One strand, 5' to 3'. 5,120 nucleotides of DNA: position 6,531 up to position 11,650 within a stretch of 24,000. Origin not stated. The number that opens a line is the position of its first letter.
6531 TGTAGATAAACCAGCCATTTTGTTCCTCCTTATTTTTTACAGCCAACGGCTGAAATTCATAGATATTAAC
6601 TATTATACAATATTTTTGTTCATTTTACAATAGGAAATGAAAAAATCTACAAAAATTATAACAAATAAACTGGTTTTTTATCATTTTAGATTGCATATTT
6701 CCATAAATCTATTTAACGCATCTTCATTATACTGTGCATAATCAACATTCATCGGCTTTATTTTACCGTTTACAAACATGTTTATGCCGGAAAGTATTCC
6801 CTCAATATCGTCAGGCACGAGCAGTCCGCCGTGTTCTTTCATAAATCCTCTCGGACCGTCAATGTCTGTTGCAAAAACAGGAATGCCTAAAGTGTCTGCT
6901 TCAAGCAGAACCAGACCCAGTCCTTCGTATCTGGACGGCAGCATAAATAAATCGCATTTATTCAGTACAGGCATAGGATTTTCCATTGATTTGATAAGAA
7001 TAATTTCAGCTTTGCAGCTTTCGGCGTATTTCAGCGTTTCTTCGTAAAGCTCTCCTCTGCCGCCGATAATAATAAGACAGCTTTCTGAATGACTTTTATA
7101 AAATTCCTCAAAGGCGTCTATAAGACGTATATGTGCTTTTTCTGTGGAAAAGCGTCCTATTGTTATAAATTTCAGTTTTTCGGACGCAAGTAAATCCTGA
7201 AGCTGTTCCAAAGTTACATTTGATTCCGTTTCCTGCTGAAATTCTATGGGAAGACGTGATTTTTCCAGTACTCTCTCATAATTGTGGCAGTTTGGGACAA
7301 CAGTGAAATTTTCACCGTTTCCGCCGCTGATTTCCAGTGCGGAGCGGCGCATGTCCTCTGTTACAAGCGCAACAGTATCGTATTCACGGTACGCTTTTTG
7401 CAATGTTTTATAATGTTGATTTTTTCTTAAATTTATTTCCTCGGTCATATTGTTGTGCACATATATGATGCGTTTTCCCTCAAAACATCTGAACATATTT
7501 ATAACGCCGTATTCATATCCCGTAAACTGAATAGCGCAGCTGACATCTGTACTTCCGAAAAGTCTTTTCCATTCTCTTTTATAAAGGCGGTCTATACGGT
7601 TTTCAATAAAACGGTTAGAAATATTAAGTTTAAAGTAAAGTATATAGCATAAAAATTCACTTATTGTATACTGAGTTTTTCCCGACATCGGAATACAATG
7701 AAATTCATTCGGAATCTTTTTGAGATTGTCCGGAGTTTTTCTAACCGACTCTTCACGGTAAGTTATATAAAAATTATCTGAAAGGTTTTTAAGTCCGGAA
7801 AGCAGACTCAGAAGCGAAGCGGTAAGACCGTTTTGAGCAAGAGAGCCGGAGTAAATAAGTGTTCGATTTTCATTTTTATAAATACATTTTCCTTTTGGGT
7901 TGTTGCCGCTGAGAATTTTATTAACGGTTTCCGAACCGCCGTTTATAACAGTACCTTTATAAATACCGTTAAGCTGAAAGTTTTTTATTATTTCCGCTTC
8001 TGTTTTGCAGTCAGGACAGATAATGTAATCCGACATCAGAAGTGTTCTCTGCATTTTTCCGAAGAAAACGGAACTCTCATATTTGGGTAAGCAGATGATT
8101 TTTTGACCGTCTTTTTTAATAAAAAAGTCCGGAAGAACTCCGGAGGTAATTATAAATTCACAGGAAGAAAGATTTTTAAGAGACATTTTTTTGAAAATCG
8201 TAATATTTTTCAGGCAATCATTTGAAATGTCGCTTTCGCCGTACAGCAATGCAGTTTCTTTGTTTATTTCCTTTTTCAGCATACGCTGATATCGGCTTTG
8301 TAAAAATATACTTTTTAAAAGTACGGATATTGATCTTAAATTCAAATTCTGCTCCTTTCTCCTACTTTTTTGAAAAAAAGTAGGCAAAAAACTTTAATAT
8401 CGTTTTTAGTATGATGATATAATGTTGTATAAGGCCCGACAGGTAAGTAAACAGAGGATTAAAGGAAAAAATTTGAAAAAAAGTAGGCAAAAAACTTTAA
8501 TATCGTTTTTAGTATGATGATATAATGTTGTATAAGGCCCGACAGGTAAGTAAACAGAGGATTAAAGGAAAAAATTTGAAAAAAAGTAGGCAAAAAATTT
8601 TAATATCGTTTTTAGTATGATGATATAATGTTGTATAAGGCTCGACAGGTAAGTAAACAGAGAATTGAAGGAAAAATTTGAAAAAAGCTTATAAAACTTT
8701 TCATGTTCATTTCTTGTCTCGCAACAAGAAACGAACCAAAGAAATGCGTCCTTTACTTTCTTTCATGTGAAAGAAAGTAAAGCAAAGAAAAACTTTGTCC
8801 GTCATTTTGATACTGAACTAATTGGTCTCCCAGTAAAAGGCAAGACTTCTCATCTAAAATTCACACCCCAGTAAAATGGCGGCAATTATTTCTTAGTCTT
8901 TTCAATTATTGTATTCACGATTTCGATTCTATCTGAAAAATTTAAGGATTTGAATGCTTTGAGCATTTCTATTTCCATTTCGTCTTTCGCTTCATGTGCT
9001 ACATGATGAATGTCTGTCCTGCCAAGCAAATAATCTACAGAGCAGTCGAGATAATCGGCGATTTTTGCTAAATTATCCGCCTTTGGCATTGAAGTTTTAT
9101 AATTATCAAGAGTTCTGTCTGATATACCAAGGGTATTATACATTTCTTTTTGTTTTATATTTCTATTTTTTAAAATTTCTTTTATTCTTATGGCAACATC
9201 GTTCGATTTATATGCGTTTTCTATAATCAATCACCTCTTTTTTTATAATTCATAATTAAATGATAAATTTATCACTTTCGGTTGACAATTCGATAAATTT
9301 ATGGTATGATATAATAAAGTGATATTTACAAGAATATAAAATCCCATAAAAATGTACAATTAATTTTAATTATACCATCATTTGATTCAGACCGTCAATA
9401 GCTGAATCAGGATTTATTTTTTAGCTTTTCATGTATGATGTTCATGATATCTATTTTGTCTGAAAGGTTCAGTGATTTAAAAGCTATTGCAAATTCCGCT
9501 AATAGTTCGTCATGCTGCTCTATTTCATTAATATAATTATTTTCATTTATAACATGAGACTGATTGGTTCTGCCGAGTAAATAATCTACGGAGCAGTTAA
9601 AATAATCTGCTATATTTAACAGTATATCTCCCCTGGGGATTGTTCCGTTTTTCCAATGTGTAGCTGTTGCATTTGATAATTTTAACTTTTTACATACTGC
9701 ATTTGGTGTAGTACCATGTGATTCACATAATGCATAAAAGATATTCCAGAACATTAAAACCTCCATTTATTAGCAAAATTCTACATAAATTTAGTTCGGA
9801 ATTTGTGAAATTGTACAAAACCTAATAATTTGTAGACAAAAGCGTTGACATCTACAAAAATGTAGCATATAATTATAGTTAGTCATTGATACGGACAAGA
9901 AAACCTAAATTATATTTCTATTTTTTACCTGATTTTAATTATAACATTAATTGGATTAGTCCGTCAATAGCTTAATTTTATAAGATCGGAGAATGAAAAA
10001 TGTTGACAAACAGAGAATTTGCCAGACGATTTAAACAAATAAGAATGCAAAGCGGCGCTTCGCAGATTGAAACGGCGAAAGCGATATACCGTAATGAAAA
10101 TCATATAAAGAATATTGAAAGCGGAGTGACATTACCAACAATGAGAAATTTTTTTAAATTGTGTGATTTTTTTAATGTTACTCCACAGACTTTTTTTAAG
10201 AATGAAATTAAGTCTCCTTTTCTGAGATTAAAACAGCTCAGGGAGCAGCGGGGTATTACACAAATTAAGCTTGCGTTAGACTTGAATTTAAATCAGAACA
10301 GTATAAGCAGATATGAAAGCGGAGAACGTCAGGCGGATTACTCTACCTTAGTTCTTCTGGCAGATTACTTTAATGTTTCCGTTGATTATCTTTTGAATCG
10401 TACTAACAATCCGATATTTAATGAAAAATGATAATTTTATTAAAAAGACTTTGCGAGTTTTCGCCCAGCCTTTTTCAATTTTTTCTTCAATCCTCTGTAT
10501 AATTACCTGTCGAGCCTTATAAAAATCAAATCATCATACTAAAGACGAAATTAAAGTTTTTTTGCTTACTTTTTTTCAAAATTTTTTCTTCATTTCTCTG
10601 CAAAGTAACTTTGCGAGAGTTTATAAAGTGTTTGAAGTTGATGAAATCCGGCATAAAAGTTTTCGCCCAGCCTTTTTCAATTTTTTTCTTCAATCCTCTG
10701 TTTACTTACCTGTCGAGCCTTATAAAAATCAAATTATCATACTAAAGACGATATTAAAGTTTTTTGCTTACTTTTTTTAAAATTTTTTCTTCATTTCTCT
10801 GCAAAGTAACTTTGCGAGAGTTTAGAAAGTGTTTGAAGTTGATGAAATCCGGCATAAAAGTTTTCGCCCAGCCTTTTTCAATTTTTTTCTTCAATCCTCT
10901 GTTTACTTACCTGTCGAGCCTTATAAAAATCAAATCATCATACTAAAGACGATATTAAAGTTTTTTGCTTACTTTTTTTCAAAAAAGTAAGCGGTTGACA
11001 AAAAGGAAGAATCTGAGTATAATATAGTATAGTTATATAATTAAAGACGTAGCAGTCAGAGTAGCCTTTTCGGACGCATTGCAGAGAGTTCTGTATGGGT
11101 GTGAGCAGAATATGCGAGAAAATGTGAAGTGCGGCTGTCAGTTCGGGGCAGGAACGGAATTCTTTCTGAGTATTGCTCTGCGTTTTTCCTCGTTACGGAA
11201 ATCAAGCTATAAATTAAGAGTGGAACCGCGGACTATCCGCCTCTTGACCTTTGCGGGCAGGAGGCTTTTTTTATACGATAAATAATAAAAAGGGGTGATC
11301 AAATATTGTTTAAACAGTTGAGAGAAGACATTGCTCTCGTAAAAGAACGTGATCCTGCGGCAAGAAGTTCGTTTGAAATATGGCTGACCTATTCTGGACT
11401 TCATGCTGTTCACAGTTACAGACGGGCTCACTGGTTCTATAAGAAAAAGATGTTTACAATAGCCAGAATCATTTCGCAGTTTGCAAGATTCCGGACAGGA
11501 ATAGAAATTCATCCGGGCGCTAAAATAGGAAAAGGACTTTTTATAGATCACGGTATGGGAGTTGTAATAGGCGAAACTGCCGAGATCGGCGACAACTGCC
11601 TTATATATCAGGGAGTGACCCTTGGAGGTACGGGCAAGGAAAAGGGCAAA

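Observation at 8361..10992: Inverted arrays of ~103-bp tandem repeats bracket an orphan three-regulator XRE cassette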

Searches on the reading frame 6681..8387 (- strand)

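Call 7: search_protein_families(library=pfam, proteins=[window:6681-8387:-], max_evalue=0.01)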
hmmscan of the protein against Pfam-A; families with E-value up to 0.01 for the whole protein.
window:6681-8387:- (568 aa): 3 families
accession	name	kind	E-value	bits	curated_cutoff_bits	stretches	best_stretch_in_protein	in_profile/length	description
PF00534.26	Glycos_transf_1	-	8.5e-25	87.7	26.4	1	400-551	11-168/172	Glycosyl transferases group 1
PF13692.12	Glyco_trans_1_4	-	7.6e-20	72.1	27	1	406-535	3-136/142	Glycosyl transferases group 1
PF20706.3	GT4-conflict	-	3.4e-05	23.4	26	1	475-518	279-322/385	Family 4 Glycosyltransferase in conflict systems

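Call 62: search_protein_families(library=padloc, proteins=[window:6681-8387:-], max_evalue=0.01)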
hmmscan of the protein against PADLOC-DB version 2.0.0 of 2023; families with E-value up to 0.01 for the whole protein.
window:6681-8387:- (568 aa): 0 families

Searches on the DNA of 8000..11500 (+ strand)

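Call 8: search_rna_families(source=window, start=8000, end=11500, threshold=evalue, max_evalue=1)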
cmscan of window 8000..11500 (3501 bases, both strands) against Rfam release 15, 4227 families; matches with E-value up to 1: 2.
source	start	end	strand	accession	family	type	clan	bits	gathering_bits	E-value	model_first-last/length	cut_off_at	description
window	11041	11247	+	RF00230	T-box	Cis-reg; leader;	-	83.4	93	7.6e-18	1-219/219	no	T-box leader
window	8749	8784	-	RF00932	mir-471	Gene; miRNA;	-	22.9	80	0.19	1-66/66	no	mir-471 microRNA precursor family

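Call 59: search_dna_similar(query=window:10571-10992:+, collection=phages, mode=distant, max_rows=8)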
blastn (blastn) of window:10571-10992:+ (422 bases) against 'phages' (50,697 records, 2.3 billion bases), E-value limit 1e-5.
No match.

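Call 60: search_dna_similar(query=window:10571-10992:+, collection=plasmids, mode=distant, max_rows=8)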
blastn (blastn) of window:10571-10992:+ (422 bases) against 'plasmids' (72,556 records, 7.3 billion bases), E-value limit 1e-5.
No match.

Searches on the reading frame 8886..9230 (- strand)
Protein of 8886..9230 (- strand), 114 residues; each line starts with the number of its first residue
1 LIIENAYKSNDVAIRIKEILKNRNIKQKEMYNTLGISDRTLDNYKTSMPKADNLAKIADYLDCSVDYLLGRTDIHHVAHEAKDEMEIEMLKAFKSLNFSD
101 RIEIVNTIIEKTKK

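Call 7: search_protein_families(library=pfam, proteins=[window:8886-9230:-], max_evalue=0.01)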
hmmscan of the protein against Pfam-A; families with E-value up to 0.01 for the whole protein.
window:8886-9230:- (114 aa): 4 families
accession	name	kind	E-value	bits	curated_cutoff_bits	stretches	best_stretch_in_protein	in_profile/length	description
PF12844.13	HTH_19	-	6.1e-10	39.3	30.2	1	14-72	2-62/64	Helix-turn-helix domain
PF13443.12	HTH_26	-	2.2e-08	34.7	22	1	15-70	1-59/63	Cro/C1-type HTH DNA-binding domain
PF01381.28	HTH_3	-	8.1e-08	32.6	23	1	16-68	1-55/55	Helix-turn-helix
PF00929.31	RNase_T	-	0.0025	18.8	24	1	26-91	49-113/164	Exonuclease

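Call 61: search_protein_families(library=ncbifam, proteins=[window:8886-9230:-], max_evalue=0.01)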
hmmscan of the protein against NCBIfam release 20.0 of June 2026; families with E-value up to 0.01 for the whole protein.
window:8886-9230:- (114 aa): 3 families
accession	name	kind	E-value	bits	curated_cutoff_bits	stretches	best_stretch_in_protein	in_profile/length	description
NF041951.1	phage_RstR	subfamily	5e-13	49.3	80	1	13-108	4-95/108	RstR family transcriptional repressor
NF007257.0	PRK09706.1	subfamily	6.4e-05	22.8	101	1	11-106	5-109/135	transcriptional repressor DicA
NF038310.1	lysogeny_AimR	equivalog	0.0027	16.8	70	1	16-114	1-97/365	AimR family lysis-lysogeny pheromone receptor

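Call 62: search_protein_families(library=padloc, proteins=[window:8886-9230:-], max_evalue=0.01)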
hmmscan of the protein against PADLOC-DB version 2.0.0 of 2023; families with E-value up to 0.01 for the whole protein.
window:8886-9230:- (114 aa): 7 families
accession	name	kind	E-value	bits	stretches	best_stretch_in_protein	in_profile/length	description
PDLC04775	PDC-M69A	-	7.6e-09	34.1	1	11-111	7-103/113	-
PDLC03949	RmrA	-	0.00013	19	1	21-77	12-69/363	-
PDLC04142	capH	-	0.0014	17.7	1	8-73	3-70/103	capH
PDLC03947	RmrA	-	0.0021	14.9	1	12-72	12-74/383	-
PDLC02926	HTH_VI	-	0.0025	16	1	16-70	6-62/92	-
PDLC03952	RmrA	-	0.0032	14.3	1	14-72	25-85/395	-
PDLC04760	PDC-M64C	-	0.0044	15.4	1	8-35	23-50/93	-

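Call 63: search_solved_structures(query=window:8886-9230:-, max_evalue=0.01)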
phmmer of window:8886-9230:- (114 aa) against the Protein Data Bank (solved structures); distinct sequences matched with E-value up to 0.01: 2.
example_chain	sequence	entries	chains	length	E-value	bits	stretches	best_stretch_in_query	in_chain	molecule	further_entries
7t8i_A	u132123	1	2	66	0.00025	24.5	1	13-71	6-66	Phage element (ICEBs1)transcriptional regulator (Xre family)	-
9iaq_A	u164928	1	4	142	0.0024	21.3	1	15-108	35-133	HTH cro/C1-type domain-containing protein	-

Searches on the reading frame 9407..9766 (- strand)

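Call 7: search_protein_families(library=pfam, proteins=[window:9407-9766:-], max_evalue=0.01)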
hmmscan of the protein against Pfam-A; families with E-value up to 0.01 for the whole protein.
window:9407-9766:- (119 aa): 2 families
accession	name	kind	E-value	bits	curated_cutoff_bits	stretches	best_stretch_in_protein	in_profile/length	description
PF01381.28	HTH_3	-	2.6e-07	31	23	1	12-63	3-55/55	Helix-turn-helix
PF13443.12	HTH_26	-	3.5e-06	27.6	22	1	13-64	5-58/63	Cro/C1-type HTH DNA-binding domain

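Call 61: search_protein_families(library=ncbifam, proteins=[window:9407-9766:-], max_evalue=0.01)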
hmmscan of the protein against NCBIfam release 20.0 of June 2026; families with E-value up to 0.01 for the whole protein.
window:9407-9766:- (119 aa): 2 families
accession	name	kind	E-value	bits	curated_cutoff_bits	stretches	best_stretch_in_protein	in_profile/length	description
NF041951.1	phage_RstR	subfamily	3.8e-06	27.1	80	1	10-84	7-83/108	RstR family transcriptional repressor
NF007257.0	PRK09706.1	subfamily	7.3e-05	22.6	101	1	19-117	19-117/135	transcriptional repressor DicA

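Call 62: search_protein_families(library=padloc, proteins=[window:9407-9766:-], max_evalue=0.01)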
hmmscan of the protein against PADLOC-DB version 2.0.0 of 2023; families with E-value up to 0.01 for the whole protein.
window:9407-9766:- (119 aa): 1 family
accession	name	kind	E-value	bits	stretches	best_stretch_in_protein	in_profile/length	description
PDLC03951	RmrA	-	0.0029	14.6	1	15-70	18-74/400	-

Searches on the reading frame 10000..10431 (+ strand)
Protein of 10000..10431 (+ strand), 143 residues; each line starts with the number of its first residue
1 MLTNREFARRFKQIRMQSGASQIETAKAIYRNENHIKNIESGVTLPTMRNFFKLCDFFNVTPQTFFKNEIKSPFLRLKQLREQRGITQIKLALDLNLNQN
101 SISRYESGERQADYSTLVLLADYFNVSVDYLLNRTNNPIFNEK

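Call 7: search_protein_families(library=pfam, proteins=[window:10000-10431:+], max_evalue=0.01)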
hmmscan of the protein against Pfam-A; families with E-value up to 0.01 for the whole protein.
window:10000-10431:+ (143 aa): 5 families
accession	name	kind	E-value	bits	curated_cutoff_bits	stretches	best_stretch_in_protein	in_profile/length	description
PF01381.28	HTH_3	-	5.4e-26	90.8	23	2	77-131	1-55/55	Helix-turn-helix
PF12844.13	HTH_19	-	1.2e-20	73.6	30.2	2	76-136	3-63/64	Helix-turn-helix domain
PF13560.12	HTH_31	-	6.5e-18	65.3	27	2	76-129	5-59/64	Helix-turn-helix domain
PF13443.12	HTH_26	-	1.5e-08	35.2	22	1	76-132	1-58/63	Cro/C1-type HTH DNA-binding domain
PF13413.12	HTH_25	-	0.005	17.1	24.6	0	76-108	1-33/62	Helix-turn-helix domain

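Call 31: find_encoding_contigs(protein=window:10000-10431:+, flank=4000, max_places=10)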
Protein window:10000-10431:+ (143 aa): 24 contigs read that carry it; 10 places shown.
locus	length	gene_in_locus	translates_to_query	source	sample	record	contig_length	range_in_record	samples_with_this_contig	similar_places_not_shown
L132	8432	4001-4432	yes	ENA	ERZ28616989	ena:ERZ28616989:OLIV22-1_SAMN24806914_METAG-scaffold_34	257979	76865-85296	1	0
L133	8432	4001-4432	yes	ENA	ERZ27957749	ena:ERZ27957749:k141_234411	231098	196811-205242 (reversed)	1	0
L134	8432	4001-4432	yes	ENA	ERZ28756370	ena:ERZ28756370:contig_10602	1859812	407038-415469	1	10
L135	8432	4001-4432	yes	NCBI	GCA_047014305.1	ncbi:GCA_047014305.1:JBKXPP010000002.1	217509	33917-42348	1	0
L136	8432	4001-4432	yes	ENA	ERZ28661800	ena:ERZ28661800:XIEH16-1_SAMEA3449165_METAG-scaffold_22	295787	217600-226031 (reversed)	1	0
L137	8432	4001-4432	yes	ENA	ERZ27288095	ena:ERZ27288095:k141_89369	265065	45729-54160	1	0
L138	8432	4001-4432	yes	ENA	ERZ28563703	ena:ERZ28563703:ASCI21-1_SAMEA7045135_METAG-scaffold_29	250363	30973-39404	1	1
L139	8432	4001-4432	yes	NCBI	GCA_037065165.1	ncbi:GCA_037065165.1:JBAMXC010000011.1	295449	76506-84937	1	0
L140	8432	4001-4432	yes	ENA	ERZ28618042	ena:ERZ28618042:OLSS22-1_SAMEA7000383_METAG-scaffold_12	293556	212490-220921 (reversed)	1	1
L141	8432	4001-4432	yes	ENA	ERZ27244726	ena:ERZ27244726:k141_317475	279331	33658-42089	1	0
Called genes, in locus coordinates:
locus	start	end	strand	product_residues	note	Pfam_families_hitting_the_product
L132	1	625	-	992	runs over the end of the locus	PF09586:YfhO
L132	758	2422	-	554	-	PF20706:GT4-conflict (faint), PF00534:Glycos_transf_1, PF13692:Glyco_trans_1_4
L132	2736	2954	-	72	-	PF01381:HTH_3, PF12844:HTH_19 (weak), PF13443:HTH_26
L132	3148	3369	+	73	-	PF01381:HTH_3, PF13443:HTH_26 (weak)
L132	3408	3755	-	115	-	PF01381:HTH_3 (weak), PF13443:HTH_26 (weak)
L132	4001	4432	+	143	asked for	PF12844:HTH_19 (weak), PF13560:HTH_31 (weak), PF01381:HTH_3 (weak), PF12844:HTH_19, PF13443:HTH_26 (weak), PF13560:HTH_31, PF01381:HTH_3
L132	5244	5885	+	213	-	PF25087:GMPPB_C (faint), PF00132:Hexapep, PF14602:Hexapep_2 (weak)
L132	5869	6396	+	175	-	PF06081:ArAE_1, PF04632:FUSC, PF13515:FUSC_2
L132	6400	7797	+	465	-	PF00133:tRNA-synt_1 (faint), PF01406:tRNA-synt_1e, PF09334:tRNA-synt_1g, PF09190:DALR_2, PF23493:CysS_C (weak)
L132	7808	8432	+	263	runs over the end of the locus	PF00160:Pro_isomerase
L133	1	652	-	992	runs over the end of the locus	PF09586:YfhO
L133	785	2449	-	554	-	PF00534:Glycos_transf_1, PF13692:Glyco_trans_1_4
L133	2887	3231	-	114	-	PF12844:HTH_19, PF13443:HTH_26, PF01381:HTH_3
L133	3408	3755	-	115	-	PF01381:HTH_3 (weak), PF13443:HTH_26 (weak)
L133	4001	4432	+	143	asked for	PF12844:HTH_19 (weak), PF13560:HTH_31 (weak), PF01381:HTH_3 (weak), PF12844:HTH_19, PF13443:HTH_26 (weak), PF13560:HTH_31, PF01381:HTH_3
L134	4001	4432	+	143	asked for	PF12844:HTH_19 (weak), PF13560:HTH_31 (weak), PF01381:HTH_3 (weak), PF12844:HTH_19, PF13443:HTH_26 (weak), PF13560:HTH_31, PF01381:HTH_3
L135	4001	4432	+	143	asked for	PF12844:HTH_19 (weak), PF13560:HTH_31 (weak), PF01381:HTH_3 (weak), PF12844:HTH_19, PF13443:HTH_26 (weak), PF13560:HTH_31, PF01381:HTH_3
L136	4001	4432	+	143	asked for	PF12844:HTH_19 (weak), PF13560:HTH_31 (weak), PF01381:HTH_3 (weak), PF12844:HTH_19, PF13443:HTH_26 (weak), PF13560:HTH_31, PF01381:HTH_3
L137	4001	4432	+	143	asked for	PF12844:HTH_19 (weak), PF13560:HTH_31 (weak), PF01381:HTH_3 (weak), PF12844:HTH_19, PF13443:HTH_26 (weak), PF13560:HTH_31, PF01381:HTH_3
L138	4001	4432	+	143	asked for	PF12844:HTH_19 (weak), PF13560:HTH_31 (weak), PF01381:HTH_3 (weak), PF12844:HTH_19, PF13443:HTH_26 (weak), PF13560:HTH_31, PF01381:HTH_3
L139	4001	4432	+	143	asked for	PF12844:HTH_19 (weak), PF13560:HTH_31 (weak), PF01381:HTH_3 (weak), PF12844:HTH_19, PF13443:HTH_26 (weak), PF13560:HTH_31, PF01381:HTH_3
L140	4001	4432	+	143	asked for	PF12844:HTH_19 (weak), PF13560:HTH_31 (weak), PF01381:HTH_3 (weak), PF12844:HTH_19, PF13443:HTH_26 (weak), PF13560:HTH_31, PF01381:HTH_3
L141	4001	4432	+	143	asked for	PF12844:HTH_19 (weak), PF13560:HTH_31 (weak), PF01381:HTH_3 (weak), PF12844:HTH_19, PF13443:HTH_26 (weak), PF13560:HTH_31, PF01381:HTH_3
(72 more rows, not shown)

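Call 61: search_protein_families(library=ncbifam, proteins=[window:10000-10431:+], max_evalue=0.01)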
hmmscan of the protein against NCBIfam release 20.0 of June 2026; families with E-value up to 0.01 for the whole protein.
window:10000-10431:+ (143 aa): 14 families
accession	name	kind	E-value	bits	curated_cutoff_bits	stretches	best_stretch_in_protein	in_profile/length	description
NF041951.1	phage_RstR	subfamily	1.1e-23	83.5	80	2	76-137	6-67/108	RstR family transcriptional repressor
NF052239.1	antitox_spr1629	equivalog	1.5e-11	44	335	2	76-136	6-66/377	spr1629 family repressor/antitoxin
TIGR00270.2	TIGR00270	equivalog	5.3e-10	39.3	110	2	6-60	75-129/159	multiprotein bridging factor aMBF1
NF007257.0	PRK09706.1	subfamily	4.9e-09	36.1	101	2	4-72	3-72/135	transcriptional repressor DicA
TIGR03070.1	couple_hipB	subfamily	4.9e-09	36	71.65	1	77-125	7-55/58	type II toxin-antitoxin system Y4mF family antitoxin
TIGR03830.1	CxxCG_CxxCG_HTH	subfamily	1.7e-08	34.3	61.8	1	77-120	70-113/127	type II TA system antitoxin MqsA family protein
NF047948.1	male_kill_WMK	equivalog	2.2e-07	30.7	300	1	76-137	166-227/300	WO male-killing family protein Wmk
NF007271.0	PRK09726.1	equivalog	3e-07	30.3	79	1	76-127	16-67/88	type II toxin-antitoxin system antitoxin HipB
NF038139.1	Reg_Aceta_RamB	equivalog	2.2e-06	26.6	700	1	76-133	6-63/465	acetate metabolism transcriptional regulator RamB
NF007408.0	PRK09943.1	equivalog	3.8e-06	26.6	211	0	8-70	9-71/185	HTH-type transcriptional regulator PuuR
NF041575.1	antitoxPezA_Strep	equivalog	7.1e-06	26.1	290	1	77-128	6-57/158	type II toxin-antitoxin system antitoxin PezA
NF006015.0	PRK08154.1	subfamily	2.5e-05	23.6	204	1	76-136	34-94/314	anaerobic benzoate catabolism transcriptional regulator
NF058600.1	TransRegSco1979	equivalog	3.4e-05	23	350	0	76-125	12-61/280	Sco1979 family transcriptional regulator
NF003162.0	PRK04140.1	equivalog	5e-05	22.5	263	1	76-128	130-182/317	transcriptional regulator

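Call 62: search_protein_families(library=padloc, proteins=[window:10000-10431:+], max_evalue=0.01)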
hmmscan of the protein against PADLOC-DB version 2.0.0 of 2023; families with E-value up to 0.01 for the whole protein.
window:10000-10431:+ (143 aa): 23 families
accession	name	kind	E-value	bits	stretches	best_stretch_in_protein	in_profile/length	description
PDLC03951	RmrA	-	9.1e-19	65.7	2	76-136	12-72/400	-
PDLC02926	HTH_VI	-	5.4e-18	63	2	77-132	6-61/92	-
PDLC03954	RmrA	-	1.1e-15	55.5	2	76-140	14-78/380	-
PDLC03945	RmrA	-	2.2e-13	48.1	2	76-136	6-66/394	-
PDLC03949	RmrA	-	9.7e-12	42.4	1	76-137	6-67/363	-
PDLC03952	RmrA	-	7.3e-11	39.5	1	76-137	26-87/395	-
PDLC03948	RmrA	-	1.4e-10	38.7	1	76-134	12-70/397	-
PDLC03947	RmrA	-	2.9e-10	37.5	2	76-137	15-76/383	-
PDLC04142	capH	-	5e-10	38.4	1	76-137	10-71/103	capH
PDLC03956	RmrA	-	2.9e-09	34.5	1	76-136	12-73/399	-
PDLC03944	RmrA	-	2e-08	31.7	1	76-136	10-70/384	-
PDLC03665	Control_protein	-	9.7e-07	27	1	76-133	12-70/77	control protein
PDLC03943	RmrA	-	1.6e-06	25.5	1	12-73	8-68/370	-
PDLC03667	Control_protein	-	7.6e-06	24.2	1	75-132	4-65/101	control protein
PDLC03946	RmrA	-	4.3e-05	20.4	1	76-136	6-66/357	-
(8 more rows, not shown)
